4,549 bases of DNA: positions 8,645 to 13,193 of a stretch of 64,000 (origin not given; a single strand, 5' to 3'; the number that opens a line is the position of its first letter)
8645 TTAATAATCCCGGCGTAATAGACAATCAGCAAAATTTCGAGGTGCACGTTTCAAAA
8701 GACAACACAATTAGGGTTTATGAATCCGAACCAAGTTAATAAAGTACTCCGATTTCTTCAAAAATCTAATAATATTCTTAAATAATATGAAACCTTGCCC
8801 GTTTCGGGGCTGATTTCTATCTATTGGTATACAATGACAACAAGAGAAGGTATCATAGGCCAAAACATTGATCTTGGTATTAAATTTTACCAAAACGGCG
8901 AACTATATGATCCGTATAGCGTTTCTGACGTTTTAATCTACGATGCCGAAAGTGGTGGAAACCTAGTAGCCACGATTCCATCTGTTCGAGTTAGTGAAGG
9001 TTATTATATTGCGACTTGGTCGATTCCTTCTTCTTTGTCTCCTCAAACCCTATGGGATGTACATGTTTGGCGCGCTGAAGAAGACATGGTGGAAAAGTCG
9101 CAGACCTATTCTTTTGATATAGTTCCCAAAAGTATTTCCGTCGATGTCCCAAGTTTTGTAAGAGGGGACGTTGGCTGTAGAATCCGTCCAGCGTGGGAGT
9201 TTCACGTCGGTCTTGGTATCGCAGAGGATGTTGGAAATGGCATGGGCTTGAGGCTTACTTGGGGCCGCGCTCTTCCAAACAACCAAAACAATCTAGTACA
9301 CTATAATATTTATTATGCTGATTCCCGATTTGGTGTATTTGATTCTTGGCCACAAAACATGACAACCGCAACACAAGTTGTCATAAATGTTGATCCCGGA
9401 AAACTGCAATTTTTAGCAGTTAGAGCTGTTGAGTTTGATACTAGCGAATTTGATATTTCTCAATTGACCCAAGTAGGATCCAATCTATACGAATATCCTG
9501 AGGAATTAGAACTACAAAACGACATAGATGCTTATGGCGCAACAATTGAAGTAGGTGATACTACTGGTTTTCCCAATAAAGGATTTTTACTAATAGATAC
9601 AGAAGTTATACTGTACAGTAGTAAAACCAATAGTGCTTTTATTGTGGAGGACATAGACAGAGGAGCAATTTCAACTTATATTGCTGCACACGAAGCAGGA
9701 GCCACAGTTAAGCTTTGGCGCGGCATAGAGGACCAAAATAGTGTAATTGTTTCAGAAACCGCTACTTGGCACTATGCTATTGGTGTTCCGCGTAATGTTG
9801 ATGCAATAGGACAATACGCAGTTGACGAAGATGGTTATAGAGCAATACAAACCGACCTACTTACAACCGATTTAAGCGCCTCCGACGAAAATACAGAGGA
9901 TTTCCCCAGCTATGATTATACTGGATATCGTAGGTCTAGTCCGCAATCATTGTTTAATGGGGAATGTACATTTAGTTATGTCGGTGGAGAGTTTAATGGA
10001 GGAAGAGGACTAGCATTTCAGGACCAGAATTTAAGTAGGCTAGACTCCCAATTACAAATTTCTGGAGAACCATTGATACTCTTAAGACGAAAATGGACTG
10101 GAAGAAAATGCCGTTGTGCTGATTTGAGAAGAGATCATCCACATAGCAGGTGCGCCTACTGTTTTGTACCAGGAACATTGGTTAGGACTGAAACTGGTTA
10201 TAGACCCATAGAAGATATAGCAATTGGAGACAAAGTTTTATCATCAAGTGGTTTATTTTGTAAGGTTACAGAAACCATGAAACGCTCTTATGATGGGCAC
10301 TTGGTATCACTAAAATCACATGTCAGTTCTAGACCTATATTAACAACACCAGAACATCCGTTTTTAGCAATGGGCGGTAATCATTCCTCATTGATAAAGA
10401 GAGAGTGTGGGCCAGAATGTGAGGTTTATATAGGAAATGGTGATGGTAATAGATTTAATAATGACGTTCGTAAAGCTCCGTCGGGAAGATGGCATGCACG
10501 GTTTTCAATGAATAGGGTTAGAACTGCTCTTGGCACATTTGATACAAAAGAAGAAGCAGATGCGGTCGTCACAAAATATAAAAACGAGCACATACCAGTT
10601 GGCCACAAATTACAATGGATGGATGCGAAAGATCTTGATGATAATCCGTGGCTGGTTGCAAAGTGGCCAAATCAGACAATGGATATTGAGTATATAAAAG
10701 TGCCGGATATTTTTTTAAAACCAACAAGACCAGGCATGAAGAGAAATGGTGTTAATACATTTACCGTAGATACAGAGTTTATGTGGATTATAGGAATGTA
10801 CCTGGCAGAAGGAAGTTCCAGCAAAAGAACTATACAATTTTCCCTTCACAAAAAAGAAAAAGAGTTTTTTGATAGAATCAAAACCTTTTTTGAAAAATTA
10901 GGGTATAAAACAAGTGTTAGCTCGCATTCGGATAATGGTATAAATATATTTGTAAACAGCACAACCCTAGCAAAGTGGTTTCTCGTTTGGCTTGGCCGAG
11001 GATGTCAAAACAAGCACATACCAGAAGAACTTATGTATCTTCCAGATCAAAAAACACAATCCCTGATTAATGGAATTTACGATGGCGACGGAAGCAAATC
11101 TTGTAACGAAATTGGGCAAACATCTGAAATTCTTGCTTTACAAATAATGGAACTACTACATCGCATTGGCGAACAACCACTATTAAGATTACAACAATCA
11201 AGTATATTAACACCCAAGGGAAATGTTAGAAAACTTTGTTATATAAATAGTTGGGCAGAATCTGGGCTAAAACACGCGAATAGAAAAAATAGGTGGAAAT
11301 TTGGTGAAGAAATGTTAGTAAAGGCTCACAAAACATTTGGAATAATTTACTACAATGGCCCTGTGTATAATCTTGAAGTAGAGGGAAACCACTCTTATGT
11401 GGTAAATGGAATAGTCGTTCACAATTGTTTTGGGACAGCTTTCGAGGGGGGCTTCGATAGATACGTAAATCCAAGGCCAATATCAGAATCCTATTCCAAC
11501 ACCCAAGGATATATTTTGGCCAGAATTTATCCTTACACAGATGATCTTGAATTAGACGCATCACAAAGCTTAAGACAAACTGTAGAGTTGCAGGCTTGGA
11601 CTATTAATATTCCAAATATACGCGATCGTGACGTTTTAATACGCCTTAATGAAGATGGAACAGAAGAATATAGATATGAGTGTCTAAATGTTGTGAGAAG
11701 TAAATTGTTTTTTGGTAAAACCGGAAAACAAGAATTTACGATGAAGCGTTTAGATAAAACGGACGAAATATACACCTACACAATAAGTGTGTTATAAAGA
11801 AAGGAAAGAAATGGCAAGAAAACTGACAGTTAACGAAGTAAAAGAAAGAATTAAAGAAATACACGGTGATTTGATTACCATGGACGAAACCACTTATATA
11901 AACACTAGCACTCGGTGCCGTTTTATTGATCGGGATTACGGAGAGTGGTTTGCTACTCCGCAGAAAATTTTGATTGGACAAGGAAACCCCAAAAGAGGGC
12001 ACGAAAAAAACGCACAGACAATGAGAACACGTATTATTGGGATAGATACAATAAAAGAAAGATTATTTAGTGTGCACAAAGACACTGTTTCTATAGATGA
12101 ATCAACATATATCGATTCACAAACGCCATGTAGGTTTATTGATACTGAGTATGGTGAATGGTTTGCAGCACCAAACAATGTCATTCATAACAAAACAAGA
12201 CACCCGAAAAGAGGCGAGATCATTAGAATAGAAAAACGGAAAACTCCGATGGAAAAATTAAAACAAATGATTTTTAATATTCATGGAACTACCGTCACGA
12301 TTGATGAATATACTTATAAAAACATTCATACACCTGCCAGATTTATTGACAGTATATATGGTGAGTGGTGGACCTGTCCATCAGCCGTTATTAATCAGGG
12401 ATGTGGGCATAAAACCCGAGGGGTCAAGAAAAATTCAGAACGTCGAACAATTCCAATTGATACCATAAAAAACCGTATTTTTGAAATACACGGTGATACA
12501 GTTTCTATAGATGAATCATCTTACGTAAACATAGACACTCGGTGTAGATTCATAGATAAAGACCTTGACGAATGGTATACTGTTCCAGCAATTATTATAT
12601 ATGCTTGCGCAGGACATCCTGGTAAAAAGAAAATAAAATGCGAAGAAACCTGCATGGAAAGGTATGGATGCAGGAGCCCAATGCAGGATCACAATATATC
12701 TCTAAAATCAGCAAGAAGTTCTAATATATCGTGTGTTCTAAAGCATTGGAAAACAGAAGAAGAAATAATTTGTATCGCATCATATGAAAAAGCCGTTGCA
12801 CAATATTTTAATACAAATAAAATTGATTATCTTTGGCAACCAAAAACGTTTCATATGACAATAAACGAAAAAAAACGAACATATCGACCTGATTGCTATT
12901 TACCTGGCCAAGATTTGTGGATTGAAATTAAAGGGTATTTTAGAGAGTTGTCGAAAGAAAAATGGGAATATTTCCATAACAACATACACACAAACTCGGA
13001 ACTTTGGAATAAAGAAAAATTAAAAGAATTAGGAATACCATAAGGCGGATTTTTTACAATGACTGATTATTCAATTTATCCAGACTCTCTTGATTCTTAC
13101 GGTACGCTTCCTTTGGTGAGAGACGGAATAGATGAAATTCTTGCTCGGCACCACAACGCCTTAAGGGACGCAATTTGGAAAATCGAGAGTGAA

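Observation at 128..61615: Proteome-wide DGY (Asp-Gly-Tyr) tag restricted to a subset of virion proteins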

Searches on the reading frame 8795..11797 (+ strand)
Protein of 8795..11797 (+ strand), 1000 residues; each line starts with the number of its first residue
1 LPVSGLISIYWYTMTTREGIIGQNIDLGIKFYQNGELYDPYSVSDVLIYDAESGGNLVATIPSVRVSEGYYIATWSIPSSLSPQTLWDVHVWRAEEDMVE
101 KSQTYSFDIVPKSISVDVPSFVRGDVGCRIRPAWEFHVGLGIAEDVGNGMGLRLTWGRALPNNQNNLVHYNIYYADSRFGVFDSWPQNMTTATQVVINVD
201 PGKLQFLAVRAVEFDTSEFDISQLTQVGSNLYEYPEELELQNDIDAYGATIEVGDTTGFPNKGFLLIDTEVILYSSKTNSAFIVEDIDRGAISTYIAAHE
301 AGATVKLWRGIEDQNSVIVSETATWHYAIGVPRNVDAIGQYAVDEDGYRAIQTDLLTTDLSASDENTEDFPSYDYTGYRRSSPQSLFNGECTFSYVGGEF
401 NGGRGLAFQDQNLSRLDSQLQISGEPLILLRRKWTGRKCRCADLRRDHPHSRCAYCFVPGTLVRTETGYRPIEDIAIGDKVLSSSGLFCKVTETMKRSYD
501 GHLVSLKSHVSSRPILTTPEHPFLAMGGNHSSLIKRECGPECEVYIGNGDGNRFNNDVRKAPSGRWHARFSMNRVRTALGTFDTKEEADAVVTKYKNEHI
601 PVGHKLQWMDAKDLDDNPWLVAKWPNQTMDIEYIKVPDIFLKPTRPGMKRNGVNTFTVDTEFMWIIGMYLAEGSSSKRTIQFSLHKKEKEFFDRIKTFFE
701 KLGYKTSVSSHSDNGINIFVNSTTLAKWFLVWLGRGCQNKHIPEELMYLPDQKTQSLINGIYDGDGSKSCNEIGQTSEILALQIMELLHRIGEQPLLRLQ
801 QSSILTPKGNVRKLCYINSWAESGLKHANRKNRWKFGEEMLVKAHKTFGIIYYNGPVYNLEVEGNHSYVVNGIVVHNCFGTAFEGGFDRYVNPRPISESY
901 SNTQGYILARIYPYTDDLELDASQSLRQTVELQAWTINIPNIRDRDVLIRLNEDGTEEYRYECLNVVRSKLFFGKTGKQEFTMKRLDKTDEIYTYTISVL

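Call 8: search_protein_families(library=phrogs, proteins=[window:8795-11797:+])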
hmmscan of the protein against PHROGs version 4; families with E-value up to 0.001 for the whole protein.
window:8795-11797:+ (1000 aa): 10 families
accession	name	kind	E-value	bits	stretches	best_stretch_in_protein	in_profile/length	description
phrog_36001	-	unknown function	2e-16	60.4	1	455-525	96-164/715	-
phrog_26446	-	DNA, RNA and nucleotide metabolism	4e-08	32.8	0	658-878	475-699/761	anaerobic ribonucleoside reductase large subunit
phrog_2885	-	tail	7.1e-08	30.2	1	236-290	71-124/4179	baseplate wedge subunit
phrog_4406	-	head and packaging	4.8e-07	27.8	1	240-324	2925-3004/3231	virion structural protein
phrog_11439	-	tail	0.00021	20.6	1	238-328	202-295/775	tail fiber protein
phrog_99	-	DNA, RNA and nucleotide metabolism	0.00022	22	1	560-599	222-260/383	HNH endonuclease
phrog_21587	-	unknown function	0.00032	20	1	455-498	574-622/706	-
phrog_21652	-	DNA, RNA and nucleotide metabolism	0.00035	20.3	1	852-881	11-40/476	DNA polymerase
phrog_30356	-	DNA, RNA and nucleotide metabolism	0.00075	18.7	0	857-883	734-760/823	helicase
phrog_15127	-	head and packaging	0.00095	18.8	0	490-528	256-293/602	head protein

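Call 21: search_protein_families(library=pfam, max_evalue=0.1, proteins=[window:8795-11797:+])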
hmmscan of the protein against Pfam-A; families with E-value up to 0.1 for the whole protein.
window:8795-11797:+ (1000 aa): 5 families
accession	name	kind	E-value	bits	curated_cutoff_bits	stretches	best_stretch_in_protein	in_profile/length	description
PF13403.11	Hint_2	-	1.8e-08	35.3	28.4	1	456-519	2-63/147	Hint domain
PF14890.11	Intein_splicing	-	5.5e-07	29.9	35.8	1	490-877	37-155/155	Intein splicing domain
PF14528.11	LAGLIDADG_3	-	1.3e-06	28.9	22.5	1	660-715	2-62/82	LAGLIDADG-like domain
PF07591.16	PT-HINT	-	0.00077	20.2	27.7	0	462-526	1-72/137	Pretoxin HINT domain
PF01079.26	Hint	-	0.058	13.4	29.7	0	452-485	9-43/213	Hint module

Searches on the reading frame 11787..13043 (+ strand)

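Call 8: search_protein_families(library=phrogs, proteins=[window:11787-13043:+])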
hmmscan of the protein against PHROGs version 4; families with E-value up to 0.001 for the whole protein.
window:11787-13043:+ (418 aa): 4 families
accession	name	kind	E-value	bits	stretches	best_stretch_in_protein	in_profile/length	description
phrog_15137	-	DNA, RNA and nucleotide metabolism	5.3e-10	40.3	1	287-409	88-218/236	endonuclease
phrog_9019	-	DNA, RNA and nucleotide metabolism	1.4e-09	39.2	1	307-411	37-138/160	Holliday junction resolvase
phrog_681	-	DNA, RNA and nucleotide metabolism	1.1e-08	35.2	1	2-138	293-424/576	endonuclease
phrog_945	-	DNA, RNA and nucleotide metabolism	2.8e-06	28.1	1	326-392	11-73/145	endonuclease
